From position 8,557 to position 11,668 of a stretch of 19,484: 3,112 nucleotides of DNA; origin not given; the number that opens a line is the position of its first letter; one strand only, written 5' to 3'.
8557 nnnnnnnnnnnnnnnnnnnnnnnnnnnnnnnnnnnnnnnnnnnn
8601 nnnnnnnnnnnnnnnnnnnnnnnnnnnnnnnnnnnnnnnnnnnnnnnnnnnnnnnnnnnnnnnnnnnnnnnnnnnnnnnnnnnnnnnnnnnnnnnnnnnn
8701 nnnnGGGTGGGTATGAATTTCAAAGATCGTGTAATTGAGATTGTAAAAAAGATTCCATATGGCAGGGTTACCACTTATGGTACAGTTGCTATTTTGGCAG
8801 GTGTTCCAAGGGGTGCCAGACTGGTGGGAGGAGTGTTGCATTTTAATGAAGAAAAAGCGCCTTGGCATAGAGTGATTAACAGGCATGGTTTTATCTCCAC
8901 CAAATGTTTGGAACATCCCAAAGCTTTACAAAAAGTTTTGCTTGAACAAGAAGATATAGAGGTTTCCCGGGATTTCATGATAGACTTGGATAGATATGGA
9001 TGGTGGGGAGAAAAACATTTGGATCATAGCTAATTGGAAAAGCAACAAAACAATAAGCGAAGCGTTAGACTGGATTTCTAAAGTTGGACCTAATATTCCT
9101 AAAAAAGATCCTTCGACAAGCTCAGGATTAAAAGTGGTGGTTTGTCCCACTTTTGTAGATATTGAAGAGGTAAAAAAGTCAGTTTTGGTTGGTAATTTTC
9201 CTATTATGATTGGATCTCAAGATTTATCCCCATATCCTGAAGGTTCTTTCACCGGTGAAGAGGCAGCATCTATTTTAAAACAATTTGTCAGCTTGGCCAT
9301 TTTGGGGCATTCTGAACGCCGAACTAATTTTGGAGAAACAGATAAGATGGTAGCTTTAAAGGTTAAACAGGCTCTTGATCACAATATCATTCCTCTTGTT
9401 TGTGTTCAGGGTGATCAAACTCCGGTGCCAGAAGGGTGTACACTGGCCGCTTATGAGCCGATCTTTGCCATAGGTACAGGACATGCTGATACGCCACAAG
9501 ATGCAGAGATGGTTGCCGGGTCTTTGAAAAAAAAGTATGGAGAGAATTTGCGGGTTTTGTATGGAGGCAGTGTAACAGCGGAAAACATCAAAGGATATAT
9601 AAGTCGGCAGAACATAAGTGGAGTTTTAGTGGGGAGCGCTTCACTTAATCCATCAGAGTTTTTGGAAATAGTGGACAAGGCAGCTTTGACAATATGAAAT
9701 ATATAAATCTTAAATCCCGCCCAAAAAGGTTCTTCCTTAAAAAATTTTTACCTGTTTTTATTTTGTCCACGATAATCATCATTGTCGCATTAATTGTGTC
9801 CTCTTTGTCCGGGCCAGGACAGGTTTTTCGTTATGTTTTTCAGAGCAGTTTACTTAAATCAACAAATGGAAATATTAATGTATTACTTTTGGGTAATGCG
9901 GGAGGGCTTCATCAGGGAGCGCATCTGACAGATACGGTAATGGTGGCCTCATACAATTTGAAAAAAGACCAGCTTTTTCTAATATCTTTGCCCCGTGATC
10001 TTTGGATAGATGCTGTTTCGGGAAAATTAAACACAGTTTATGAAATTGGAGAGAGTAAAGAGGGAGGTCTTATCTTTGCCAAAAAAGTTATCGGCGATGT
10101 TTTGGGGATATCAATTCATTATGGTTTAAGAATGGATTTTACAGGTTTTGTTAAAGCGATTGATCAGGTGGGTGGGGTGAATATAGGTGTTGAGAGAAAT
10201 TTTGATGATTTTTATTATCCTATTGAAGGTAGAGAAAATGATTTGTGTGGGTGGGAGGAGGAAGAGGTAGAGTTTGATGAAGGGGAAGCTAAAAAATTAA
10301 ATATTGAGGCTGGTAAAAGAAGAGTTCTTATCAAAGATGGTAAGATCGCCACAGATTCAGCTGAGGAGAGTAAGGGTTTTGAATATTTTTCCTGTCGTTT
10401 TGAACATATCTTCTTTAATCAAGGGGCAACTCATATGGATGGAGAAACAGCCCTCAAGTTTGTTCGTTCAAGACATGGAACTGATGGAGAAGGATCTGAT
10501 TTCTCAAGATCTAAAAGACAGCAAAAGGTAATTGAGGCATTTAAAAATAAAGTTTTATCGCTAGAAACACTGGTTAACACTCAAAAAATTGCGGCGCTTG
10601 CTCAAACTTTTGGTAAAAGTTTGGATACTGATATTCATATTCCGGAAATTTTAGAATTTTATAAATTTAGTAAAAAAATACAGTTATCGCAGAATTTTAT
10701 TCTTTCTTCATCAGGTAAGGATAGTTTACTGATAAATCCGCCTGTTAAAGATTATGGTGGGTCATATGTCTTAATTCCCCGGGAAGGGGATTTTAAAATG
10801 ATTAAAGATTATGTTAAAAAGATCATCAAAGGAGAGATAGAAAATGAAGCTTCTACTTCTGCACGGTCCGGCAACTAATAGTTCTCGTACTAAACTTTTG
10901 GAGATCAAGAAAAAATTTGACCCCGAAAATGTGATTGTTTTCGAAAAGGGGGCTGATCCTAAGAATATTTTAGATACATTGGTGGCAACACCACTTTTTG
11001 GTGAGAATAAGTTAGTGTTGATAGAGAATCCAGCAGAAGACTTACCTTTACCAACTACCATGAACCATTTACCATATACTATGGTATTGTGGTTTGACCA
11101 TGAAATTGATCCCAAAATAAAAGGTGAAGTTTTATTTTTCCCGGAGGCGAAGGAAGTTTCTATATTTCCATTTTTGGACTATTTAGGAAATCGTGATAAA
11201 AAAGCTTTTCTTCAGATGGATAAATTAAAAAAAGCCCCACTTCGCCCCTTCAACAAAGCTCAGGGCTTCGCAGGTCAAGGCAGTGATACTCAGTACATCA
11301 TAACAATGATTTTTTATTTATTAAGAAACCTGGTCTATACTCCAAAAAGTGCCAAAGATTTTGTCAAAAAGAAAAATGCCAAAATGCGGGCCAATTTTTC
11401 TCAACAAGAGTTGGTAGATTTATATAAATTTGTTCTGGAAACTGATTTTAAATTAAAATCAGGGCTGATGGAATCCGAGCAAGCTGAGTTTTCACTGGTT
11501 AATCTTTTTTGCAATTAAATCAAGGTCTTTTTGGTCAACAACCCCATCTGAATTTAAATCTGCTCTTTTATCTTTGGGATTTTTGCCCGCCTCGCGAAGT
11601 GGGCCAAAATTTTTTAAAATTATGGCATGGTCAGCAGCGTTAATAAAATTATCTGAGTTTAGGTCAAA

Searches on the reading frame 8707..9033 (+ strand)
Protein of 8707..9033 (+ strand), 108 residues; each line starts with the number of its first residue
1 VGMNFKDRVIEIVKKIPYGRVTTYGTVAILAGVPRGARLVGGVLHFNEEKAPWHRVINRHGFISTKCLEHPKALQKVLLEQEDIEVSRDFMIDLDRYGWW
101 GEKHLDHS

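Call 19: search_protein_families(library=pfam, proteins=[window:8707-9033:+], max_evalue=0.01)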
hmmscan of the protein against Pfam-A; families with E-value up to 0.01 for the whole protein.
window:8707-9033:+ (108 aa): 1 family
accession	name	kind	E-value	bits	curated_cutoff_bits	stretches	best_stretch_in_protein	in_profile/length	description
PF01035.26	DNA_binding_1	-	1.4e-20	73.3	27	1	4-83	1-80/81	6-O-methylguanine DNA methyltransferase, DNA binding domain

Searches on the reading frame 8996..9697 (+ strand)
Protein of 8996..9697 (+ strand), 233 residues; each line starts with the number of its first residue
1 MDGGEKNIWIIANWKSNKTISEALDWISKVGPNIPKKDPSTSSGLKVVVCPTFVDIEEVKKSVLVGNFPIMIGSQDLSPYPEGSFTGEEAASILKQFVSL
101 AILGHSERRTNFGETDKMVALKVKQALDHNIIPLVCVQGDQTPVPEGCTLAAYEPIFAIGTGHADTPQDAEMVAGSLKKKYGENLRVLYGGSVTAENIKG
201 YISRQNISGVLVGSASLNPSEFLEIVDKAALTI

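Call 19: search_protein_families(library=pfam, proteins=[window:8996-9697:+], max_evalue=0.01)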
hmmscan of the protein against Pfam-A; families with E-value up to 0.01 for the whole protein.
window:8996-9697:+ (233 aa): 1 family
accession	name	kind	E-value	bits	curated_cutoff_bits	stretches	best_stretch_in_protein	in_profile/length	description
PF00121.24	TIM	-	1.5e-54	185.6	20.1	2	9-139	2-125/245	Triosephosphate isomerase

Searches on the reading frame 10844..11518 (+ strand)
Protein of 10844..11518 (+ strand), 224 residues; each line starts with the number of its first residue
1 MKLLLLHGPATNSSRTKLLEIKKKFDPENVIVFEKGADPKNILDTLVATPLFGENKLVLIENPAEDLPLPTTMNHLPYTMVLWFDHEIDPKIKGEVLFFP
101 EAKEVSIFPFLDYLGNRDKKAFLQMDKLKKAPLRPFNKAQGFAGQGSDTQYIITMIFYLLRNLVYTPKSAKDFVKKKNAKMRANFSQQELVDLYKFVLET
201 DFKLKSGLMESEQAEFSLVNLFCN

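Call 19: search_protein_families(library=pfam, proteins=[window:10844-11518:+], max_evalue=0.01)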
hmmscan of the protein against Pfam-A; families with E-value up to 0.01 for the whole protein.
window:10844-11518:+ (224 aa): 3 families
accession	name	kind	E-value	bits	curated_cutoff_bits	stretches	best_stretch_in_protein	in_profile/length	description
PF21694.2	DNA_pol3_delta_C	-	6.5e-05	23.4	27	1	170-214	69-113/121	DNA polymerase III delta subunit, C-terminal domain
PF06144.19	DNA_pol3_delta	-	0.00022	21.6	21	1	21-63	23-66/124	DNA polymerase III, delta subunit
PF08031.17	BBE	-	0.0096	16.4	20.6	0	17-34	24-41/45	Berberine and berberine like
